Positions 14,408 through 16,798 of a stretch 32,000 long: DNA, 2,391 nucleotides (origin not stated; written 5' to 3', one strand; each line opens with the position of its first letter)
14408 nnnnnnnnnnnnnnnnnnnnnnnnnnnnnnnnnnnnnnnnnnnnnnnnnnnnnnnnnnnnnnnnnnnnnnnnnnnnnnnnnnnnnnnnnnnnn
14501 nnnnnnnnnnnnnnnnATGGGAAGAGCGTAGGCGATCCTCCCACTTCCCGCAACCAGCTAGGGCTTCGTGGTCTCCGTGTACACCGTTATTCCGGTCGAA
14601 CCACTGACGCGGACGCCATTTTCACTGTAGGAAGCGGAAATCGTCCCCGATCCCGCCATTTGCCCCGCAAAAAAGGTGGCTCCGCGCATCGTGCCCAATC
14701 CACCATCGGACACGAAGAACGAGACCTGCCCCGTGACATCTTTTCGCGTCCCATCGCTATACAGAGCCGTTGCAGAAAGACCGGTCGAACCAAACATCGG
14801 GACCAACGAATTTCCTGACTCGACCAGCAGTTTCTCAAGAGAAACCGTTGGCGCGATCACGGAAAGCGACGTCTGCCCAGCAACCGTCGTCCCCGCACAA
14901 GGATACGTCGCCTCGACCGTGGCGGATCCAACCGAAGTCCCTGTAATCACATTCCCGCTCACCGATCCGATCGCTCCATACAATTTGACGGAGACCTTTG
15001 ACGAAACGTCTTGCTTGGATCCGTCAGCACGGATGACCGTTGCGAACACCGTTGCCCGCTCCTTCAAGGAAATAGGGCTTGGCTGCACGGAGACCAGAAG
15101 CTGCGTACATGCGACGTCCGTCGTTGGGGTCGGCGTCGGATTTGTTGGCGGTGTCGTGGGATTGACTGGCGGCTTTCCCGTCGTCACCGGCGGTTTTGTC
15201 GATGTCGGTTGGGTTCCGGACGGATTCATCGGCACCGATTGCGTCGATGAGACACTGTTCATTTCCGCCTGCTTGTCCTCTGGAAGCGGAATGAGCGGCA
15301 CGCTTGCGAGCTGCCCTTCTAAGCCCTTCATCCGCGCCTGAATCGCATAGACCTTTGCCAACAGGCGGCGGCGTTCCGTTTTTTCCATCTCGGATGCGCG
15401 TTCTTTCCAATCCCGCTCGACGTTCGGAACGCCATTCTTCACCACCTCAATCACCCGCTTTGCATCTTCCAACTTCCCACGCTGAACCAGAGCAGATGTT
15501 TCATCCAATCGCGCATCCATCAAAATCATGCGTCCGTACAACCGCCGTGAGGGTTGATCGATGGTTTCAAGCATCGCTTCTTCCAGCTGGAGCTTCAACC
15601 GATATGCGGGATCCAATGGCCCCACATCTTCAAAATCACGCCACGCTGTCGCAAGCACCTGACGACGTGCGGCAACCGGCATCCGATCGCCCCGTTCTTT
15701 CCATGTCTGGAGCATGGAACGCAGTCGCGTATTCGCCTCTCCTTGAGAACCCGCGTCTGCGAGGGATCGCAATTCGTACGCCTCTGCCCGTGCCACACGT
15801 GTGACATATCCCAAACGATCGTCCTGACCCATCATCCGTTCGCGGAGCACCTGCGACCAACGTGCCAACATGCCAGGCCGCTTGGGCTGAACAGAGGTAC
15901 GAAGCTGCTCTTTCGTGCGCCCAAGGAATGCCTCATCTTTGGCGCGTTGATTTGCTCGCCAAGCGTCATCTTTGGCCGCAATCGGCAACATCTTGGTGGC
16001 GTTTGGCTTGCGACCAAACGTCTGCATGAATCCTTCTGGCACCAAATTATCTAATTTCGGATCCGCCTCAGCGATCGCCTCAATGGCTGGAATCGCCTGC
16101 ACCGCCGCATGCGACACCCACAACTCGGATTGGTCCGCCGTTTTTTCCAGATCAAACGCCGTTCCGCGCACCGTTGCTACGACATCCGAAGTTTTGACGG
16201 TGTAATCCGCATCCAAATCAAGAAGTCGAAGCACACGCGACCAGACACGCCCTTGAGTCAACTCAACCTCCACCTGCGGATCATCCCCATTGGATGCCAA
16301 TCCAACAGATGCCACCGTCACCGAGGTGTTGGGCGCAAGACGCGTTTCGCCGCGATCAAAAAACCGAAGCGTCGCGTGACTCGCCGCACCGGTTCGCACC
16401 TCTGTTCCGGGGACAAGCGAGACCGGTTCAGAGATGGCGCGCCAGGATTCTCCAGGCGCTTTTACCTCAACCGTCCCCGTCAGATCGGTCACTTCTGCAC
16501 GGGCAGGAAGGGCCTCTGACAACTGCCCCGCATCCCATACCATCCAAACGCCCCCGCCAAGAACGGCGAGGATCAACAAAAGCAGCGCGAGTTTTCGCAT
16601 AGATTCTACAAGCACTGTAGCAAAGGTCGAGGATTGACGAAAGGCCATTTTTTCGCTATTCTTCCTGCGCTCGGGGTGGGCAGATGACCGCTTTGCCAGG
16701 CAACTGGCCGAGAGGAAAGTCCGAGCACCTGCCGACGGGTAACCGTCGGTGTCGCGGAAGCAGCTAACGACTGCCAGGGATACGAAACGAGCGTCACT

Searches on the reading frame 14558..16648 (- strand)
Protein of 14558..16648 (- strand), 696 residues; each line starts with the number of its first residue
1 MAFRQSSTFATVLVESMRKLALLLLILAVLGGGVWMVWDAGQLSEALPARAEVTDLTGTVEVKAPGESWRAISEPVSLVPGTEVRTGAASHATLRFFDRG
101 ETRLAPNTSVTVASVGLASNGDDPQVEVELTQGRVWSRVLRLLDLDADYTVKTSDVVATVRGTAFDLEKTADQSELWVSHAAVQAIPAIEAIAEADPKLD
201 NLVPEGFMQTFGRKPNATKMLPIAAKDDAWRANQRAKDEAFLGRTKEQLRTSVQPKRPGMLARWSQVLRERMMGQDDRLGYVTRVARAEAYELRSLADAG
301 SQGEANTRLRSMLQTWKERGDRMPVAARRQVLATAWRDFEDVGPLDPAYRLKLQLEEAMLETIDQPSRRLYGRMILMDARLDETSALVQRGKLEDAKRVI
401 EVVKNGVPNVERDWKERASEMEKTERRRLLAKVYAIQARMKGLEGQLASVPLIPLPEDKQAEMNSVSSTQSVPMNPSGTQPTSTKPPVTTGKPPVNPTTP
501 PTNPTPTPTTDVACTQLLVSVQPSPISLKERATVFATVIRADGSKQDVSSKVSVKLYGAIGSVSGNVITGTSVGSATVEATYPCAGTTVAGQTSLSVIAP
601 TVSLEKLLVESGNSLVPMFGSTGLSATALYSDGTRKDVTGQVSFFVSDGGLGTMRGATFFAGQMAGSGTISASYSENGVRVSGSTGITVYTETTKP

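Call 12: search_protein_families(library=pfam, proteins=[window:14558-16648:-], max_evalue=0.001)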
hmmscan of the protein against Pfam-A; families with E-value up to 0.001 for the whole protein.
window:14558-16648:- (696 aa): 1 family
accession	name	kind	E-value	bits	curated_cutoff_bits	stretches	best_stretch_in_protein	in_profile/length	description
PF04773.18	FecR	-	4.4e-12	46.7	24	1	83-183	2-96/97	FecR protein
